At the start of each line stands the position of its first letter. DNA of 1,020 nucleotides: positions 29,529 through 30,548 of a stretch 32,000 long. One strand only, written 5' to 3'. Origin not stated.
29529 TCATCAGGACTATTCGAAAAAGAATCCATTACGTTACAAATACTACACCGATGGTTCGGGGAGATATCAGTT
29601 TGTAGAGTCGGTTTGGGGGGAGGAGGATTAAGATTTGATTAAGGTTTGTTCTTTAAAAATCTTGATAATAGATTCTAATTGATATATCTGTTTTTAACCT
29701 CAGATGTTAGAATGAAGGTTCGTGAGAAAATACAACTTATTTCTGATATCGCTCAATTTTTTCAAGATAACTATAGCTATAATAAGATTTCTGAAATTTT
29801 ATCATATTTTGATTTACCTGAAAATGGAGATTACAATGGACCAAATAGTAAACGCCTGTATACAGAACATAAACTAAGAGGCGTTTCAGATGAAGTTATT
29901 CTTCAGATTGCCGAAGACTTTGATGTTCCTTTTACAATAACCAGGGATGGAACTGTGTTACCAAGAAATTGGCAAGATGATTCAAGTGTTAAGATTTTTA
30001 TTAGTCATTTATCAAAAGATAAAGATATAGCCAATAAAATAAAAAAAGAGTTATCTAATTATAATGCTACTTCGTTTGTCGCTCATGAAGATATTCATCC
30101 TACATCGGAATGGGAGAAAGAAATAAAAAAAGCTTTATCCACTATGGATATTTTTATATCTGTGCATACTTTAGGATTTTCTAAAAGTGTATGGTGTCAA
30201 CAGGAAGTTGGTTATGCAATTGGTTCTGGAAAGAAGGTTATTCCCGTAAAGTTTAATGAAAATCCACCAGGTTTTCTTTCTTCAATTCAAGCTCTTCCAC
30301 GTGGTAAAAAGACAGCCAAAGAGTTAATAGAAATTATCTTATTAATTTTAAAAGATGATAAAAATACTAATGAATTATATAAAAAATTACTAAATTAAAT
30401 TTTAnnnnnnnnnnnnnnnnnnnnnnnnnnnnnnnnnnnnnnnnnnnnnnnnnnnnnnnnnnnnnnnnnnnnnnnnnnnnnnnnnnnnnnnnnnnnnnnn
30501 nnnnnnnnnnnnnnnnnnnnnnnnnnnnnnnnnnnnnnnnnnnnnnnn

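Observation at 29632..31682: AT-rich two-gene TIR cassette next to the 3' end of tRNA-Ser: candidate novel TIR-based defence system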

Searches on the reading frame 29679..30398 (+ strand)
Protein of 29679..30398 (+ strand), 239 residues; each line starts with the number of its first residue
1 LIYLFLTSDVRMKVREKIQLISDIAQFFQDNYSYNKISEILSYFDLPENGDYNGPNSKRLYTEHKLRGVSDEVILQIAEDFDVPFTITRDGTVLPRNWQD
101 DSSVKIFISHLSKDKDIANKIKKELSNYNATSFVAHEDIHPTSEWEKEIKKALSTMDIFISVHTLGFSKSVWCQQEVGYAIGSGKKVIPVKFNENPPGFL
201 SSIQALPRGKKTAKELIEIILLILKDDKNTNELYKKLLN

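Call 4: search_protein_families(library=pfam, proteins=[window:29679-30398:+], max_evalue=1)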
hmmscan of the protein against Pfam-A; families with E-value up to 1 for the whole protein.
window:29679-30398:+ (239 aa): 5 families
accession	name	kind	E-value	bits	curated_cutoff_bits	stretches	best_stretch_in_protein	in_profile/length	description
PF13676.11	TIR_2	-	1.8e-17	64.4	28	1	106-206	1-106/122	TIR domain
PF01582.25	TIR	-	0.0014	18.9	21.3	1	113-196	13-100/179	TIR domain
PF10137.14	CAP12-PCTIR_TIR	-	0.0033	17.9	24.7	1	105-163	1-59/119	CAP12/Pycsar effector protein, TIR domain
PF08937.16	ThsB_TIR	-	0.0098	16.7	21.2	1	107-193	1-96/100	Thoeris protein ThsB, TIR-like domain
PF21501.2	LANA1_DNA-bd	-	0.075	13.9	27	1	90-131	57-99/119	Protein LANA1-like, DNA-binding domain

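Call 5: search_protein_families(library=padloc, proteins=[window:29679-30398:+], max_evalue=1)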
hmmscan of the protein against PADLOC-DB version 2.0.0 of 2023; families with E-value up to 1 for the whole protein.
window:29679-30398:+ (239 aa): 11 families
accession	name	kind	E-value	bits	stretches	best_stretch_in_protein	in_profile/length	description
PDLC00436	ThsB1|ThsB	-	4.3e-08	30.9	1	98-182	30-118/183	TIR-like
PDLC00419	ThsB1|ThsB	-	5.9e-08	30.7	1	102-183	26-111/165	TIR-like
PDLC00425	ThsB1|ThsB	-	2.6e-06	24.8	1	105-188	253-343/389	TIR-like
PDLC02012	SAVED5--SAVED_TIR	-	5e-06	23.9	1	101-176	11-87/404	-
PDLC00423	ThsB1|ThsB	-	1.7e-05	22.6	1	101-180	33-117/190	TIR-like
PDLC00426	ThsB1|ThsB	-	5.4e-05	20.6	1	97-191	231-332/352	TIR-like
PDLC00434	ThsB1|ThsB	-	5.5e-05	20.4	1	104-180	139-216/396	TIR-like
PDLC02962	RT-TIR_XII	-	0.00021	18.3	1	92-178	334-421/478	single gene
PDLC03825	spbK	-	0.00072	17.1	1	100-126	145-171/308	-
PDLC05062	PDC-S66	-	0.00087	16.8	1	99-177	144-223/282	-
PDLC00422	ThsB1|ThsB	-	0.0015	16.1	1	99-186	36-129/194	TIR-like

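Call 6: search_protein_families(library=ncbifam, proteins=[window:29679-30398:+], max_evalue=1)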
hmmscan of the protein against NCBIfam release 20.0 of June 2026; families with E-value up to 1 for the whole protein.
window:29679-30398:+ (239 aa): 3 families
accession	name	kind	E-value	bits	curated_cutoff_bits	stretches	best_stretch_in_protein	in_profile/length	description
NF058526.1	Thoeris_type3_ThcB4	equivalog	2.5e-10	39.7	220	1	105-197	129-222/375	Thoeris type III anti-phage system protein ThcB4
NF042941.1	Retron_TIR_antiphage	equivalog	1.7e-08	33.7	600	1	66-182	304-419/464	TIR domain-containing anti-phage reverse transcriptase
NF040588.1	FxsC_Nterm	equivalog_domain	0.00075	19.5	130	1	116-179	30-94/182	TIR-like protein FxsC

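Call 21: find_homologous_proteins(query=window:29712-30395:+, max_evalue=0.001)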
Query window:29712-30395:+ (228 aa): 74 proteins with E <= 0.001 among 537 candidates.
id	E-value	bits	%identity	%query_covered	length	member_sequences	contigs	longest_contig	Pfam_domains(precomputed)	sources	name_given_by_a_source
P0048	7.7e-147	505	100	100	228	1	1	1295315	PF13676.12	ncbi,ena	-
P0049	1.9e-77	278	57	97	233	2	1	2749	PF13676.12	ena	-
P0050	1.9e-67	245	52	100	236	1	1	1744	PF13676.12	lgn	-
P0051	2.0e-60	222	47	99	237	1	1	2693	PF01582.26,PF13676.12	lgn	-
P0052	3.0e-60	222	49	100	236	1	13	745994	PF13676.12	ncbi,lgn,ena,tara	tara:strand:+ start:22726 stop:23436 length:711 start_codon:yes stop_codon:yes gene_type:complete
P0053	5.0e-60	221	49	98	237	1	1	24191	PF13676.12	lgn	-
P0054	4.5e-59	218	47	98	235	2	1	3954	PF13676.12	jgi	-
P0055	4.8e-59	218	46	98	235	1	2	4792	PF01582.26,PF13676.12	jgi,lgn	-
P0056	2.5e-56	209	48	98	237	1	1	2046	PF13676.12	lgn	-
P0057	6.9e-56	207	44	97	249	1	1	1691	PF13676.12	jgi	jgi:hypothetical protein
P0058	3.7e-54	202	46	98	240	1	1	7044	PF13676.12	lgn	-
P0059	4.6e-54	201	47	95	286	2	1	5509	PF13676.12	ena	-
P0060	7.1e-54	201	44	99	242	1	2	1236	PF13676.12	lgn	-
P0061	5.5e-53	198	46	97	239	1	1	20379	PF13676.12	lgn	-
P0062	6.3e-53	198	45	97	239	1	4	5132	PF13676.12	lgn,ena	-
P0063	1.1e-52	197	45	97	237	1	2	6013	PF13676.12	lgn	-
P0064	7.1e-52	194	45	97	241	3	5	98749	PF13676.12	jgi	-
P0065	1.4e-51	193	46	96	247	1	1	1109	PF13676.12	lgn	-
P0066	8.2e-51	191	42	97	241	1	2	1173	PF13676.12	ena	-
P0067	1.7e-50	190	40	99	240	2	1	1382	PF13676.12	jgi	jgi:TIR domain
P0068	1.9e-50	190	43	96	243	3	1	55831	PF13676.12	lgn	-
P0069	2.6e-50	189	42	100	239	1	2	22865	PF13676.12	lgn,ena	-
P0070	4.4e-49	185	41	97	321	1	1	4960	PF13676.12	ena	-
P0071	8.9e-49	184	42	100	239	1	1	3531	PF13676.12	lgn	-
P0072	1.3e-48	184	41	97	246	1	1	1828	PF13676.12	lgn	-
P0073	1.9e-48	183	43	96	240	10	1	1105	PF13676.12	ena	-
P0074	4.1e-48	182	43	99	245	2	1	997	PF13676.12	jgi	jgi:TIR domain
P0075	8.5e-48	181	42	96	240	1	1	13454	PF13676.12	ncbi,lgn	-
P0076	1.8e-47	180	41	100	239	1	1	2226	PF13676.12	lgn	-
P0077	2.4e-47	179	42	99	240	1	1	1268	PF01582.26,PF13676.12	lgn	-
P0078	3.1e-47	179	43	97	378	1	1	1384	PF13676.12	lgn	-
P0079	3.4e-47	179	41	97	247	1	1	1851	PF13676.12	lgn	-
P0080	3.7e-47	179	40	97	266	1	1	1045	PF13676.12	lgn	-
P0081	4.1e-47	179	43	97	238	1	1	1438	PF13676.12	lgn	-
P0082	4.3e-47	179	40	96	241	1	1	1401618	PF13676.12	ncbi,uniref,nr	ncbi:toll/interleukin-1 receptor domain-containing protein [Devosia sediminis]|uniref:Toll/interleuk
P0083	6.9e-47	178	41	96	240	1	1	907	PF13676.12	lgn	-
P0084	1.2e-46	177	42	100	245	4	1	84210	PF01582.26,PF13676.12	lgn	-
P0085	7.2e-46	175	42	96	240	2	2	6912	PF13676.12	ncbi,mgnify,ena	mgnify:CR=1 FL=1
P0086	3.4e-45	172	41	94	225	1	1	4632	PF13676.12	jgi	jgi:TIR domain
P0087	8.7e-45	171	41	100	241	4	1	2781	PF13676.12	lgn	-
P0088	1.4e-43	167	40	95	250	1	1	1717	PF13676.12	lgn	-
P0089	1.6e-43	167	40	95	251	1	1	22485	PF13676.12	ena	-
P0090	2.0e-43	167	41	95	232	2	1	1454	PF13676.12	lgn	-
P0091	2.2e-43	166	40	97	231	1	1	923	PF13676.12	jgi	-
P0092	4.3e-43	166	40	99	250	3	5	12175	PF13676.12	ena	-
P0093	4.4e-43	165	43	90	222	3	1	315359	PF13676.12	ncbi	-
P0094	3.1e-41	159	40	97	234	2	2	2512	PF13676.12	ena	-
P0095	1.6e-39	154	37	100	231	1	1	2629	PF13676.12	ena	-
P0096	7.4e-38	148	36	100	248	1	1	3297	PF13676.12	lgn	-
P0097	6.1e-34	136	38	99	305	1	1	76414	PF13676.12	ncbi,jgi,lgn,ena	-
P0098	1.0e-29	122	36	97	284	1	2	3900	PF01582.26,PF13676.12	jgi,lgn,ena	jgi:hypothetical protein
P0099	2.9e-29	120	37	92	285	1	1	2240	PF13676.12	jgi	-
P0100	9.0e-28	115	53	47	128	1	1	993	PF13676.12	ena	-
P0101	3.0e-27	114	47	63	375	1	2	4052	PF13676.12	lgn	-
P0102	8.4e-27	112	46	57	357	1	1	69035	PF13676.12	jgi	jgi:hypothetical protein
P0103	1.9e-26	111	32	97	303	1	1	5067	PF13676.12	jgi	jgi:hypothetical protein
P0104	5.8e-26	109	48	55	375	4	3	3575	PF13676.12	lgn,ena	-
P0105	9.4e-26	109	35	76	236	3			PF13676.12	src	-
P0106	2.9e-25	107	33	85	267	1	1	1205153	PF13676.12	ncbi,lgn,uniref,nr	ncbi:TIR domain-containing protein [Candidatus Deianiraea vastatrix]|uniref:TIR domain protein n=1 T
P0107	4.9e-25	106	51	46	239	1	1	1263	PF13676.12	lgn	-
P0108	5.9e-24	103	40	66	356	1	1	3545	PF13676.12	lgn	-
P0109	4.6e-23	100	42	58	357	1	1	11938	PF13676.12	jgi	jgi:hypothetical protein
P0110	5.1e-23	100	38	64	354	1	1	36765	PF13676.12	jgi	-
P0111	1.1e-22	99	40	57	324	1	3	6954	PF13676.12,PF18865.8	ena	-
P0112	1.2e-22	99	38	63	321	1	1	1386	PF13676.12,PF18865.8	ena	-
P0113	2.6e-22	98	34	78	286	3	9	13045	PF01582.26,PF13676.12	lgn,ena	-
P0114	4.1e-22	97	48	48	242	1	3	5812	PF13676.12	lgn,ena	-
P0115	7.4e-22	96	39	63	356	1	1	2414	PF13676.12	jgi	jgi:TIR domain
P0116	3.2e-21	94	45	49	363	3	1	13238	PF13676.12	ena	-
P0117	7.3e-21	93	37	64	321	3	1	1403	PF13676.12,PF18865.8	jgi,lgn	jgi:AbiJ-like protein/TIR domain-containing protein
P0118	1.0e-20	92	43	55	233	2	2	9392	PF13676.12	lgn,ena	-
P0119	2.5e-20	91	43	48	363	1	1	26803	PF13676.12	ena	-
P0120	1.2e-19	89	38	60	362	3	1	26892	PF13676.12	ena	-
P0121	4.1e-19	87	42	48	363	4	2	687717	PF13676.12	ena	-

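Call 36: search_protein_families(library=phrogs, proteins=[window:29712-30395:+], max_evalue=1)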
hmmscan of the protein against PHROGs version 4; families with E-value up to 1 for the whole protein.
window:29712-30395:+ (228 aa): 5 families
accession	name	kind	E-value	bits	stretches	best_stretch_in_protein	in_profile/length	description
phrog_29177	-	unknown function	2.6e-10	41.2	1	93-202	4-122/250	-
phrog_9211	-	unknown function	0.12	12.7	1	87-166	127-207/268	-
phrog_4326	-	unknown function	0.13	13.1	1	68-146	7-82/92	-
phrog_38342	-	unknown function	0.22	13.2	1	50-106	17-68/100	-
phrog_6988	-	unknown function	0.91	10.4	1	93-183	4-104/135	-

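Call 41: find_encoding_contigs(protein=P0049, flank=5000, max_places=2)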
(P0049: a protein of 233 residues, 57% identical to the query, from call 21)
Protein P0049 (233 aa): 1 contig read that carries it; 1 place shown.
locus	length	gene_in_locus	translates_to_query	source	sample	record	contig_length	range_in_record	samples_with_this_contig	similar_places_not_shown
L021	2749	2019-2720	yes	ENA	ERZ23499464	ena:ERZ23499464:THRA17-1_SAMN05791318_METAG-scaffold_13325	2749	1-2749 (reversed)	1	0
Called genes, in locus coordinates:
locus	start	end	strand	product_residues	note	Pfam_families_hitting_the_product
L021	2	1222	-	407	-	?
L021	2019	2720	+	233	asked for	PF13676:TIR_2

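Call 42: find_encoding_contigs(protein=P0052, flank=5000, max_places=4)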
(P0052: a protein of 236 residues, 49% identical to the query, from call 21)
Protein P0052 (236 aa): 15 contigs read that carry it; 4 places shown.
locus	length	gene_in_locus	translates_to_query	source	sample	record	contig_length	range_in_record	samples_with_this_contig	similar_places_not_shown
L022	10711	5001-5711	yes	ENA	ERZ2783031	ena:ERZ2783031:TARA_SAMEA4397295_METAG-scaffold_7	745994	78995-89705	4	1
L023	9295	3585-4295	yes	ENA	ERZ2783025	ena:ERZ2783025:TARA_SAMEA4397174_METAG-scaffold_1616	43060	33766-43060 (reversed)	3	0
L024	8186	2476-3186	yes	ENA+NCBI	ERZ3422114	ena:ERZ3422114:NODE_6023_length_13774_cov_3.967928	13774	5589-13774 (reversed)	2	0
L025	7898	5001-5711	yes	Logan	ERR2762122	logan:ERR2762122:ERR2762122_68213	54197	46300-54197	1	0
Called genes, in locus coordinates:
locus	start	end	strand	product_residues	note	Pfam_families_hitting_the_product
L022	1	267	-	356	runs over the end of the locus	PF00990:GGDEF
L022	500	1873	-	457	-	PF00270:DEAD, PF04851:ResIII, PF00271:Helicase_C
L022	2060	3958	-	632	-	PF00930:DPPIV_N (faint), PF26549:Tricorn_N (faint), PF26550:Tricorn_2nd (weak), PF02897:Peptidase_S9_N, PF02129:Peptidase_S15 (faint), PF01738:DLH (weak), PF20434:BD-FAE, PF00326:Peptidase_S9, +2 more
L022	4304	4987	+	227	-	PF06271:RDD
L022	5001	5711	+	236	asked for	PF13676:TIR_2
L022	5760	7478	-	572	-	PF07969:Amidohydro_3, PF01979:Amidohydro_1 (weak)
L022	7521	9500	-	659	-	PF02518:HATPase_c, PF00204:DNA_gyraseB, PF01751:Toprim, PF00986:DNA_gyraseB_C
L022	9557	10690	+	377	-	PF04748:Polysacc_deac_2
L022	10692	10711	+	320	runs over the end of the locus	PF20055:DUF6454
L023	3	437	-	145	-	?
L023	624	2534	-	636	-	-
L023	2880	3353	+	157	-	-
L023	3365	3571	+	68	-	-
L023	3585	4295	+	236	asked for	PF13676:TIR_2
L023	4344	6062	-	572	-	PF07969:Amidohydro_3, PF01979:Amidohydro_1 (weak)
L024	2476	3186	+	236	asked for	PF13676:TIR_2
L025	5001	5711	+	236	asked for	PF13676:TIR_2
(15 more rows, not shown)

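Call 65: find_encoding_contigs(protein=P0082, flank=5000, max_places=2)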
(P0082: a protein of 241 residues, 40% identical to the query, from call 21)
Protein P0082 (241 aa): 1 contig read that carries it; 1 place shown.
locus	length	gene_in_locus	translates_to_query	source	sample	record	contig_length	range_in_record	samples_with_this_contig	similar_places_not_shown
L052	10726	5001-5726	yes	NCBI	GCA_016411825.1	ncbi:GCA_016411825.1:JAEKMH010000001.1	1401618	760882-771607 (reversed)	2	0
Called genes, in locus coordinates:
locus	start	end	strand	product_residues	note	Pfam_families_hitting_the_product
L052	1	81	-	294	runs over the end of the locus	PF00775:Dioxygenase_C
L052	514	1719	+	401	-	PF13356:Arm-DNA-bind_3, PF22022:Phage_int_M, PF00589:Phage_integrase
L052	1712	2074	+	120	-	-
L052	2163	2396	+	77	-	PF05930:Phage_AlpA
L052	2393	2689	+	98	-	-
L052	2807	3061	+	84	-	-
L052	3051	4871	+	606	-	PF13148:DUF3987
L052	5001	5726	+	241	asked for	PF13676:TIR_2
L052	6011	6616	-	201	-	-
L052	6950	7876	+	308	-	-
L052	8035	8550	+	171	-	-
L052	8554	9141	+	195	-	-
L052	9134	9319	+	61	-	-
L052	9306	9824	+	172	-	PF04586:Peptidase_S78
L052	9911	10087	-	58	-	-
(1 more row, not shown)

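Call 66: find_encoding_contigs(protein=P0064, flank=5000, max_places=3)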
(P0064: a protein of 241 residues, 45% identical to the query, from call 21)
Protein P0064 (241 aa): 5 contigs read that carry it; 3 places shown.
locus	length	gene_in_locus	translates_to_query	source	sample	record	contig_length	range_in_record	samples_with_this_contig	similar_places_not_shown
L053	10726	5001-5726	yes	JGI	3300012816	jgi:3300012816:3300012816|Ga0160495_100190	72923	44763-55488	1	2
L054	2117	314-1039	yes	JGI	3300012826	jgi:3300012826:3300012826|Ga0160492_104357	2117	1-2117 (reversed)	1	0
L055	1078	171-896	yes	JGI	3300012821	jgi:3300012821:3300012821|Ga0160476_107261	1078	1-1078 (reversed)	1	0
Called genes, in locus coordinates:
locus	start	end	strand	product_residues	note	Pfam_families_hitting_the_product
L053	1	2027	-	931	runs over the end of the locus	PF08335:GlnD_UR_UTase, PF27444:GlnD_3rd, PF01966:HD, PF01842:ACT (faint), PF24931:ACT_ACR9_3rd (weak), PF26956:ACT_ACR_D1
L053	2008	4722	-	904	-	PF01624:MutS_I, PF05188:MutS_II, PF05192:MutS_III, PF05190:MutS_IV, PF00488:MutS_V, PF27441:MutS_C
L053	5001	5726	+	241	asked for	PF13676:TIR_2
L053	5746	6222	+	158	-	-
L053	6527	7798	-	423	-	PF01053:Cys_Met_Meta_PP, PF00155:Aminotran_1_2, PF01041:DegT_DnrJ_EryC1, PF01212:Beta_elim_lyase (faint), PF00266:Aminotran_5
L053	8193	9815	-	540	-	PF04616:Glyco_hydro_43, PF17851:GH43_C2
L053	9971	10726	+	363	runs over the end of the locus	PF00989:PAS, PF13188:PAS_8 (weak), PF08448:PAS_4, PF13426:PAS_9, PF08447:PAS_3, PF07568:HisKA_2, PF13581:HATPase_c_2, PF02518:HATPase_c, +1 more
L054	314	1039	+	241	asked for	PF13676:TIR_2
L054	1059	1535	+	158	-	-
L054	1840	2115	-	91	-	?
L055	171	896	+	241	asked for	PF13676:TIR_2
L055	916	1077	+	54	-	?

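Call 74: predict_structure(alignment_id=A2)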
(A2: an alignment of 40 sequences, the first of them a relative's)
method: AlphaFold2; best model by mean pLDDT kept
length: 228 residues; sequences in the alignment: 40
mean_pLDDT: 90.3   pTM: 0.68
mean pLDDT of the five models: 90.3, 90.0, 89.5, 87.2, 86.0
residues with pLDDT >= 90: 165; 70-90: 50; 50-70: 12; < 50: 1
segments of 3 or more residues with pLDDT < 50: none
pLDDT, mean of each block of 10 residues (from residue 1): 88 97 97 91 92 96 94 65 79 95 94 96 71 85 95 95 93 94 88 90 96 94 93
secondary structure, 60 per line:
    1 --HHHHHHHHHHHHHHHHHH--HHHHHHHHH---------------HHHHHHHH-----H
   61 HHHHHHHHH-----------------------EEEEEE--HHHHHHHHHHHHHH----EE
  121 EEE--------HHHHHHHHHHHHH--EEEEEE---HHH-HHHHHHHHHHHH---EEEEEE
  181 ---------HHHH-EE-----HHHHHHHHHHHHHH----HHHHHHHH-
elements in order: H3-20 H23-31 H47-54 H60-69 E93-98 H101-114 E119-123 H132-144 E147-152 H160-171 E175-180 H190-193 H202-215 H220-227
